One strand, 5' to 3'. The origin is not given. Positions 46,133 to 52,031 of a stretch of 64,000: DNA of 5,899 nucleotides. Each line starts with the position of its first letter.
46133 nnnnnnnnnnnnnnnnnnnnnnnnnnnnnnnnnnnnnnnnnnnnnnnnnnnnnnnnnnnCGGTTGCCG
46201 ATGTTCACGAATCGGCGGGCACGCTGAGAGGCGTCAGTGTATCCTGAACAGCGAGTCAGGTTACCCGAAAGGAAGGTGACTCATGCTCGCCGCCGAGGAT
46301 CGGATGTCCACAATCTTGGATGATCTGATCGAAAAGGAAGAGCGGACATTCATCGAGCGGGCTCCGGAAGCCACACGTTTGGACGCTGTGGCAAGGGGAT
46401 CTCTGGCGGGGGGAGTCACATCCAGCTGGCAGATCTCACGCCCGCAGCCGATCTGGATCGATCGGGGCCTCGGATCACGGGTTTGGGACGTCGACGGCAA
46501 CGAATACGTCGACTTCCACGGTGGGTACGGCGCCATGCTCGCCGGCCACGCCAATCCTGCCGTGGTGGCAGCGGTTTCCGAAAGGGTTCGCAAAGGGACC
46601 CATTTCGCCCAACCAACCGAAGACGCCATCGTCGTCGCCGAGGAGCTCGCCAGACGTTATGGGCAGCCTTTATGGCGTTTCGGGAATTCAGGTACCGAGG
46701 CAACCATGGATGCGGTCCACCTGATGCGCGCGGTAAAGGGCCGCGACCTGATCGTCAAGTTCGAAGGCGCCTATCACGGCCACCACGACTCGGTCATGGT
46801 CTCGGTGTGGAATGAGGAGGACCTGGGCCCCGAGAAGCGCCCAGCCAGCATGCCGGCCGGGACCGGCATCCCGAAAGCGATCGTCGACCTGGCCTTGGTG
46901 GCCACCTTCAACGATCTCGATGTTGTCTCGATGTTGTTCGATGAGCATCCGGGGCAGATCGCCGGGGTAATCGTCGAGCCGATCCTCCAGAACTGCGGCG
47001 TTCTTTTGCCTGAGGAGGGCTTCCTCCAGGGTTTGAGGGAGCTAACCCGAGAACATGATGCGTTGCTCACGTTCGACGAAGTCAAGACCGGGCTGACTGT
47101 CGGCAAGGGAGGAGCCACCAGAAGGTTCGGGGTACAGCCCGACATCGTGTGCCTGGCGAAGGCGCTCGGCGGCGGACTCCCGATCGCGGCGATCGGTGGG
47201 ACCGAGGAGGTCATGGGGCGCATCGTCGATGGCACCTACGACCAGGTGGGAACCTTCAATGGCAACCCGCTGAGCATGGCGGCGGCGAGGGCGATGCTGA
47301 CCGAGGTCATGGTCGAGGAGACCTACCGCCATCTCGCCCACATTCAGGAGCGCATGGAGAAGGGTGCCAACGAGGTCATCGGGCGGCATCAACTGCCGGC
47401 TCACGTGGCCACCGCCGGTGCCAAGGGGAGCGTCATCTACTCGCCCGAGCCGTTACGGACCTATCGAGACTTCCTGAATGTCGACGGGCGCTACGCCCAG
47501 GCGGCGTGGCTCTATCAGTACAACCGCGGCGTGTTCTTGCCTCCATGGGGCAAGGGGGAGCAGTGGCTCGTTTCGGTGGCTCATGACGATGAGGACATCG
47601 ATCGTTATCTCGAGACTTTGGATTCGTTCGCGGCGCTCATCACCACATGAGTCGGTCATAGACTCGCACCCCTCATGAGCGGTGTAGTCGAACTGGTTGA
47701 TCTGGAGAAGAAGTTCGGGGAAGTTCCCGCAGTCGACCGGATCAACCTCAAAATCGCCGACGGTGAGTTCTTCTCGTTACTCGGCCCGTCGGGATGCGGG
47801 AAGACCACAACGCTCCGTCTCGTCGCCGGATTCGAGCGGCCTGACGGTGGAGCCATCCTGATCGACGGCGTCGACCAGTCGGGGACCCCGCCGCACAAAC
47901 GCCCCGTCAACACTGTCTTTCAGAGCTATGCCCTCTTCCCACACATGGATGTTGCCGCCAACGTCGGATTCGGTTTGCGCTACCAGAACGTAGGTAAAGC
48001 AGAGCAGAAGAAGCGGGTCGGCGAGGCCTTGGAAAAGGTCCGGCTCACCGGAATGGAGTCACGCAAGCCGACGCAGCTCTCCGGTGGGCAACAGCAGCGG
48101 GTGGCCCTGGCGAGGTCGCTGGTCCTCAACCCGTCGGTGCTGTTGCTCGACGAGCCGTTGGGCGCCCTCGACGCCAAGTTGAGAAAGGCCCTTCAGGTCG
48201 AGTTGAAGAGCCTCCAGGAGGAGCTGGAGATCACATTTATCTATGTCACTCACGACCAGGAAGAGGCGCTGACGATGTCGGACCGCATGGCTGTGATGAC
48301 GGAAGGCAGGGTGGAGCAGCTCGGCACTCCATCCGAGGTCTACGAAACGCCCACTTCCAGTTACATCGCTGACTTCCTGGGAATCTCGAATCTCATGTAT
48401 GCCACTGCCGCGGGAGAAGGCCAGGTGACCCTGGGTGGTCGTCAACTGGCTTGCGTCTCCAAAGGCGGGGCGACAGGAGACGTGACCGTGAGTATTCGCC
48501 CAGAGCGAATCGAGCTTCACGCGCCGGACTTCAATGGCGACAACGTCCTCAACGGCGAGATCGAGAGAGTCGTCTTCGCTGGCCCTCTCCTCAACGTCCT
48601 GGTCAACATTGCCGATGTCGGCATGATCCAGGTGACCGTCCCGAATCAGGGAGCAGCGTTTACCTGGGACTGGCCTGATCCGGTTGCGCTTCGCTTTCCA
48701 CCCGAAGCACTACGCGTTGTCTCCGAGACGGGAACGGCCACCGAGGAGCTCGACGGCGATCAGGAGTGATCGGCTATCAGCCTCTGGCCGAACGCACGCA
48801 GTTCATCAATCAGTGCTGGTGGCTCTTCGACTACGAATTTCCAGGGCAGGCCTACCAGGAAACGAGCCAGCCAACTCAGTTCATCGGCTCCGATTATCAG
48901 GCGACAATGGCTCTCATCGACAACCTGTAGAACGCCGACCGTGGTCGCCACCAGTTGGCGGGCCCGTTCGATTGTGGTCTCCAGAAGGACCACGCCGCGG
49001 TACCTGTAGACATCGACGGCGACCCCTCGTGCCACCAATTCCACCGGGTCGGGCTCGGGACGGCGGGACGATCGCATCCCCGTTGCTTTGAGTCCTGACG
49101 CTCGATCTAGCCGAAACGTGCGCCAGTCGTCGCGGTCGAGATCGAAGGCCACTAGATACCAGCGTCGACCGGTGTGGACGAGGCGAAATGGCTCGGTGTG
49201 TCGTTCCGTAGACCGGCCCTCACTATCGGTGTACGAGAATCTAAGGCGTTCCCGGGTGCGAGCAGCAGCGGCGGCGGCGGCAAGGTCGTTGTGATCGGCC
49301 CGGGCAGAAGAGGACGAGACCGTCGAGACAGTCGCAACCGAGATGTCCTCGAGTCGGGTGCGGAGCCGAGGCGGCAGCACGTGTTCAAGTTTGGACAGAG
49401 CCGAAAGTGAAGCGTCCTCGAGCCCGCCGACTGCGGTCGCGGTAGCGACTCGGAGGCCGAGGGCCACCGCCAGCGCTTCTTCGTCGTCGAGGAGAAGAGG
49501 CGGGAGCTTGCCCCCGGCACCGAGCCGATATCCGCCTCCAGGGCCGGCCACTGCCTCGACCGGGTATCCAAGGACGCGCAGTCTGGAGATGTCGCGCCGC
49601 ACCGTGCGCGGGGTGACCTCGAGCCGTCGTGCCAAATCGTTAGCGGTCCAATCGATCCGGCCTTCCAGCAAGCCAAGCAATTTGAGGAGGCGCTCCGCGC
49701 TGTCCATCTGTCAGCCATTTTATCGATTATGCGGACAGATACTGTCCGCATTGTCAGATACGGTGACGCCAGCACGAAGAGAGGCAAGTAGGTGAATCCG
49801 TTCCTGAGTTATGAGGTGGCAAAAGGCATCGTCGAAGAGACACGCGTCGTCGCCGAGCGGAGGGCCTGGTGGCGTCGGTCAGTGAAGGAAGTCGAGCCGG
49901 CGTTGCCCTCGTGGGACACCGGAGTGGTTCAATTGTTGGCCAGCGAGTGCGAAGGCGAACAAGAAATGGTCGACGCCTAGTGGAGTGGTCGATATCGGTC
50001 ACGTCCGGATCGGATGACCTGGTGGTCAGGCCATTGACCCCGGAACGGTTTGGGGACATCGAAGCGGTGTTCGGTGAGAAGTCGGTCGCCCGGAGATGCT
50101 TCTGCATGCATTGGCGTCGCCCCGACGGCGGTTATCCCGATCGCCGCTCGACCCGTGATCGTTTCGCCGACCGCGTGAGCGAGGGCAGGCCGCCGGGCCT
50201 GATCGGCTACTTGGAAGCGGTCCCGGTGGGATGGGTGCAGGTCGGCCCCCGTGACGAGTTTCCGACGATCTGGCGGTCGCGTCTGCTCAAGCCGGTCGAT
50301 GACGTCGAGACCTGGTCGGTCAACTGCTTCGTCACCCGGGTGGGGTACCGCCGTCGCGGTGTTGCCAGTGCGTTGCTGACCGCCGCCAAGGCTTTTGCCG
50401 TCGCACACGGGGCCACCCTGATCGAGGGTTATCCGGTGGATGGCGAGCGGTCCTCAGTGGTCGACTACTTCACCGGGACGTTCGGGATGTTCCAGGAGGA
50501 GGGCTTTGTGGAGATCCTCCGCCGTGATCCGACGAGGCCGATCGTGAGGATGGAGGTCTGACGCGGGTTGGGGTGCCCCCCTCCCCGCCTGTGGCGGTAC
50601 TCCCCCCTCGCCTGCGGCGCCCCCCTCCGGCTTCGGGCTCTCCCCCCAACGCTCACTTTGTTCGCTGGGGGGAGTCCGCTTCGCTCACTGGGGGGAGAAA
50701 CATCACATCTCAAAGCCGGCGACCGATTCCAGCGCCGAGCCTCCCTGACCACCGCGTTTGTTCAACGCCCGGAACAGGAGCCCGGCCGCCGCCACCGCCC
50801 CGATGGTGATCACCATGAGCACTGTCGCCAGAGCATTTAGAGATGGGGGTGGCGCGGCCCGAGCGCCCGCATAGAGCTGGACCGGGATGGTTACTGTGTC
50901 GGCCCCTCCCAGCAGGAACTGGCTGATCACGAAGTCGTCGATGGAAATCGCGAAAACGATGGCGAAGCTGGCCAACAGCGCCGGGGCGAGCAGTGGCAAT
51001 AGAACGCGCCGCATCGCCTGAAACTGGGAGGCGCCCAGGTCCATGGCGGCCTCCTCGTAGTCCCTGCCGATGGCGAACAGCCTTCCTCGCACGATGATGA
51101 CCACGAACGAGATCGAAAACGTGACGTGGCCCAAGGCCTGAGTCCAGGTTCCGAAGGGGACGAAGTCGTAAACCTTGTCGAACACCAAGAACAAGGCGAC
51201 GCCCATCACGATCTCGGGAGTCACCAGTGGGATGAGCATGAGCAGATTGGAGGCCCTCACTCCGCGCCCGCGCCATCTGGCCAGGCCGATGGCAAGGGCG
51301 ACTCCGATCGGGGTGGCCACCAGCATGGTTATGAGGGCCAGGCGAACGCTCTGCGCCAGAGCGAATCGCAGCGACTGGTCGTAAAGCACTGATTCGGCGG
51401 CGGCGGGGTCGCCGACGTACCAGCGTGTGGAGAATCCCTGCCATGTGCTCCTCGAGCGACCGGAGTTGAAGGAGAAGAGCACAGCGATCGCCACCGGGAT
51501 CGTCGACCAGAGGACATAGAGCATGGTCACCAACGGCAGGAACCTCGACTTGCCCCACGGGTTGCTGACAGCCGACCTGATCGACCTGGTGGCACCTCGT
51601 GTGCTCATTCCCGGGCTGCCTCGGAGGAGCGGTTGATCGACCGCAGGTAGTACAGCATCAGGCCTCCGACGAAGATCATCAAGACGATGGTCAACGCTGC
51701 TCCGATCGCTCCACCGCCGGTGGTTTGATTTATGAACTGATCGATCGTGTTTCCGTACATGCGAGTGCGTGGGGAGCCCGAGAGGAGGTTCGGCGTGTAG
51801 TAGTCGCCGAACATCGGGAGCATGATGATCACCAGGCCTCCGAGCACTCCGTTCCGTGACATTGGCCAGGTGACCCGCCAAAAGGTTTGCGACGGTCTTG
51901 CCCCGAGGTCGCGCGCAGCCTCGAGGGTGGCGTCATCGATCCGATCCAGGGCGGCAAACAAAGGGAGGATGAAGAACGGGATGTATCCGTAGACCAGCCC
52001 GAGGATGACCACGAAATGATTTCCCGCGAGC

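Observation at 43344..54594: A shared 16-bp operator-like motif links four promoters of the catabolic island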

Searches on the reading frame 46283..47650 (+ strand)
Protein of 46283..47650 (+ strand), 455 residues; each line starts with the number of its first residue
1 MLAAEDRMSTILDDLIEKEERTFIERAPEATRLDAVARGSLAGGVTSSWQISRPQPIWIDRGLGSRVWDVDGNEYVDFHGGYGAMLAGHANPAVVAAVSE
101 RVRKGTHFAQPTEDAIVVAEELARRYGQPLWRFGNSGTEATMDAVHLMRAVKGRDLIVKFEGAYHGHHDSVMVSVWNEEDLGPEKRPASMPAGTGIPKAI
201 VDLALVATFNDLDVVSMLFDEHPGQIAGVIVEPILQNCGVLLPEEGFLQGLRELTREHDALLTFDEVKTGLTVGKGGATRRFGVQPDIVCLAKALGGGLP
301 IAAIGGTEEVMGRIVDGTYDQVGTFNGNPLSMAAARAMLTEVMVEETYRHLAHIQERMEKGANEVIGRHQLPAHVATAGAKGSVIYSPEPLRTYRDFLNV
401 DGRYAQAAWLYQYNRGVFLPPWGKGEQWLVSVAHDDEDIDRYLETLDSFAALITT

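Call 7: search_protein_families(library=pfam, proteins=[window:46283-47650:+])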
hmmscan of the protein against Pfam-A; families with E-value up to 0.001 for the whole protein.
window:46283-47650:+ (455 aa): 1 family
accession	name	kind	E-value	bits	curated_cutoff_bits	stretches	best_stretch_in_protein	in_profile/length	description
PF00202.27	Aminotran_3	-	1.4e-68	231.8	30.5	1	54-384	8-348/403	Aminotransferase class-III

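Call 24: search_protein_families(library=ncbifam, proteins=[window:46283-47650:+], max_evalue=1e-10)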
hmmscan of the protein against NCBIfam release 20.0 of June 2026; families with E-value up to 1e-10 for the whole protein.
window:46283-47650:+ (455 aa): 69 families (the best 25 are shown)
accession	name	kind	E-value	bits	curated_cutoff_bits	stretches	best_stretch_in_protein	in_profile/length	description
NF000818.0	PRK00062.1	subfamily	1.4e-108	363.4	398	1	36-450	12-424/429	glutamate-1-semialdehyde 2,1-aminomutase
TIGR00713.1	hemL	equivalog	4.2e-108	361.7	527.3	1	37-449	9-419/423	glutamate-1-semialdehyde 2,1-aminomutase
NF041362.1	GntE_guanitoxin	equivalog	3.5e-96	322.4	525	1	32-442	10-425/426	guanitoxin biosynthesis PLP-dependent transaminase GntE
NF005453.0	PRK07046.1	subfamily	1.1e-91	307.7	425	1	11-451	11-449/453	transaminase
NF009055.0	PRK12389.1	equivalog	6.3e-86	288.7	637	1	33-448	9-423/431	glutamate-1-semialdehyde 2,1-aminomutase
NF001864.0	PRK00615.1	equivalog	9.5e-67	225.4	706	1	61-440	41-416/433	glutamate-1-semialdehyde aminotransferase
NF004856.0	PRK06209.1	equivalog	9.1e-56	189.2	486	1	50-447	35-410/450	glutamate-1-semialdehyde 2,1-aminomutase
TIGR00707.1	argD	subfamily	1.2e-54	185.6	410.05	1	54-369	8-313/381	acetylornithine/succinylornithine family transaminase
NF004426.0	PRK05769.1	equivalog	7.5e-54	183.2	552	1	51-367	32-360/441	acetyl ornithine aminotransferase family protein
NF002874.0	PRK03244.1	equivalog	8.4e-52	176.3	457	1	56-365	26-322/399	acetylornithine transaminase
NF005993.0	PRK08117.1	subfamily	9e-49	166.2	574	1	57-371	27-352/433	aspartate aminotransferase family protein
NF003468.0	PRK05093.1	subfamily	9.6e-47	159.5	522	1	54-379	22-338/405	acetylornithine/succinyldiaminopimelate transaminase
TIGR03246.1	arg_catab_astC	subfamily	1.3e-45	156.1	609.95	1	54-377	16-330/397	acetylornithine/succinylornithine family transaminase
NF049976.1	AmadipTransam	equivalog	1.1e-44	153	650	1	55-361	14-325/416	2-aminoadipate transaminase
NF009047.0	PRK12381.1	subfamily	2.5e-44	151.7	630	1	56-371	22-328/406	bifunctional succinylornithine transaminase/acetylornithine transaminase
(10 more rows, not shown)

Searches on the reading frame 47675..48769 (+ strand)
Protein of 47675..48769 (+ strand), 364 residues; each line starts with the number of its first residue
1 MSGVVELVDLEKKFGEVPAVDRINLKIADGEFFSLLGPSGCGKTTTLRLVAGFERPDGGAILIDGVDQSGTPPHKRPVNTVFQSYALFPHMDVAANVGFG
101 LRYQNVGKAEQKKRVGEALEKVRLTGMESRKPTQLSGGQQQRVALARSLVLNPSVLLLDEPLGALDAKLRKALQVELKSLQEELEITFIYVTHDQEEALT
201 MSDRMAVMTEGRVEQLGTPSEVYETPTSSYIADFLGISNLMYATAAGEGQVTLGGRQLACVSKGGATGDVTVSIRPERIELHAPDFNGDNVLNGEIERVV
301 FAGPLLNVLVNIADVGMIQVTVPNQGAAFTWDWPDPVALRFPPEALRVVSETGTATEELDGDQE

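Call 7: search_protein_families(library=pfam, proteins=[window:47675-48769:+])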
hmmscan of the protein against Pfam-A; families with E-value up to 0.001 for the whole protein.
window:47675-48769:+ (364 aa): 4 families
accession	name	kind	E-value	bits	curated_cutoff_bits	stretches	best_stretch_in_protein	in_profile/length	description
PF00005.33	ABC_tran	-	3.7e-34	118.7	25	1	21-162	2-136/137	ABC transporter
PF08402.16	TOBE_2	-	1.7e-11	44.5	21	1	272-348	1-75/76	TOBE domain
PF13304.12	AAA_21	-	5.5e-05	23.8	27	0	132-195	235-300/304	AAA domain, putative AbiEii toxin, Type IV TA system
PF02463.25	SMC_N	-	0.00029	20.8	40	0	107-209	115-213/220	RecF/RecN/SMC N terminal domain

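Call 24: search_protein_families(library=ncbifam, proteins=[window:47675-48769:+], max_evalue=1e-10)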
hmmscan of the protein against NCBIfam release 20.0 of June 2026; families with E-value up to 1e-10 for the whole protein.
window:47675-48769:+ (364 aa): 165 families (the best 25 are shown)
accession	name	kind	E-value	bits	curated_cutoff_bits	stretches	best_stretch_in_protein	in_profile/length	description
NF006987.0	PRK09452.1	equivalog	1.5e-111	372.8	482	1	3-320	16-341/378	spermidine/putrescine ABC transporter ATP-binding protein PotA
NF043075.1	MMSYN1_0197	equivalog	5.1e-111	370.9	550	1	4-315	2-311/341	spermidine/putrescine ABC transporter ATP-binding protein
TIGR03265.1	PhnT2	equivalog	8.1e-110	367.4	457.7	1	4-321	4-323/353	putative 2-aminoethylphosphonate ABC transporter ATP-binding protein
TIGR01187.1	potA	subfamily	1.1e-107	359.9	355.6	1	35-348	1-324/325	polyamine ABC transporter ATP-binding protein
NF008513.0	PRK11432.1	equivalog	9.6e-97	324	496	1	4-318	6-319/351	ferric ABC transporter ATP-binding protein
TIGR03258.1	PhnT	equivalog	8e-92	308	499.15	1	5-320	9-333/359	2-aminoethylphosphonate ABC transport system ATP-binding subunit PhnT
NF008653.0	PRK11650.1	subfamily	8.2e-92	308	432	1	5-314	4-316/357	sn-glycerol-3-phosphate ABC transporter ATP-binding protein UgpC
NF008621.0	PRK11607.1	equivalog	3.1e-90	302.7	613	1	4-325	19-349/377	putrescine ABC transporter ATP-binding subunit PotG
NF040840.2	tungstate_WtpC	equivalog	6.2e-87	292.1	440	1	7-320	4-319/347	tungstate ABC transporter ATP-binding protein WtpC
TIGR00968.1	3a0106s01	subfamily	1.3e-84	283.4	342.75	1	7-239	3-235/237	sulfate ABC transporter ATP-binding protein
NF040933.2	ABC_arch_GlcV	equivalog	3.6e-80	269.5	450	1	6-323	4-334/357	glucose ABC transporter ATP-binding protein GlcV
NF008233.0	PRK11000.1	equivalog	1.6e-78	264.1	568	1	5-357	4-361/369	maltose/maltodextrin ABC transporter ATP-binding protein MalK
NF008105.0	PRK10851.1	equivalog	2.5e-76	256.8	502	1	5-283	3-284/362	sulfate/thiosulfate ABC transporter ATP-binding protein CysA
TIGR01186.1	proV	subfamily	5e-67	226.5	326.6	1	13-245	2-240/363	betaine/proline/choline family ABC transporter ATP-binding protein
NF040729.1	ABC_ATP_SaoA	equivalog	9.2e-59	198.8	360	1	19-211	20-209/248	ABC transporter ATP-binding protein SaoA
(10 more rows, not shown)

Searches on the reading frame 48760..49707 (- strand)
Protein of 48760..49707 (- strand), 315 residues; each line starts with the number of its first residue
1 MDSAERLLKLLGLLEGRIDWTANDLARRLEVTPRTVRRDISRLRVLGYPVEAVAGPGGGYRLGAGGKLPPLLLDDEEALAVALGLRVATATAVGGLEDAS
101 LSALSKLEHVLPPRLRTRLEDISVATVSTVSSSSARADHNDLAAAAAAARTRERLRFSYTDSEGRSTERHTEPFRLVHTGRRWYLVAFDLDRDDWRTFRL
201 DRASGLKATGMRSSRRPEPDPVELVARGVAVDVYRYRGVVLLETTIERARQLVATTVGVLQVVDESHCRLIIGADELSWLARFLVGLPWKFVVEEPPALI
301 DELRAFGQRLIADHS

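Call 7: search_protein_families(library=pfam, proteins=[window:48760-49707:-])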
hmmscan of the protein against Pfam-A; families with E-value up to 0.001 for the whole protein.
window:48760-49707:- (315 aa): 7 families
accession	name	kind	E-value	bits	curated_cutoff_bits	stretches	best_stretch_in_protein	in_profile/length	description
PF13280.12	WYL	-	6.2e-21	74.6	21.8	1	142-205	3-67/70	WYL domain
PF08279.18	HTH_11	-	1.6e-14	53.9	25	1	6-61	1-55/55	HTH domain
PF25583.1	WCX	-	8.1e-07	29.7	23.9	1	248-310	13-75/76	WCX domain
PF19187.6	HTH_PafC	-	6.5e-05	23.2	32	1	5-50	4-49/115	PafC helix-turn-helix domain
PF08220.18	HTH_DeoR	-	0.00011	22.3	21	1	9-44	4-39/57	DeoR-like helix-turn-helix domain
PF02082.26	Rrf2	-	0.00017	22.1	30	1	14-63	18-66/132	Iron-dependent Transcriptional regulator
PF03444.21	HrcA_DNA-bdg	-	0.00017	21.6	21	1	23-61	27-64/79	Winged helix-turn-helix transcription repressor, HrcA DNA-binding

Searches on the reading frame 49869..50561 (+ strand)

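Call 7: search_protein_families(library=pfam, proteins=[window:49869-50561:+])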
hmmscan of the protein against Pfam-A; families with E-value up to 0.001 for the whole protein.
window:49869-50561:+ (230 aa): 1 family
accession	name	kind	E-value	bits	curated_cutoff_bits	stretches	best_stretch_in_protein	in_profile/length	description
PF00583.31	Acetyltransf_1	-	6.5e-08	33.3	20.7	1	80-185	5-96/116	Acetyltransferase (GNAT) family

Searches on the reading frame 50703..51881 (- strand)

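Call 7: search_protein_families(library=pfam, proteins=[window:50703-51881:-])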
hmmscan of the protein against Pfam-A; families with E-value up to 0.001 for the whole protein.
window:50703-51881:- (392 aa): 1 family
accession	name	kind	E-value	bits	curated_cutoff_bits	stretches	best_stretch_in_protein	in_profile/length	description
PF00528.27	BPD_transp_1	-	2.4e-15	57.2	26.4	1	192-374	4-179/184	Binding-protein-dependent transport system inner membrane component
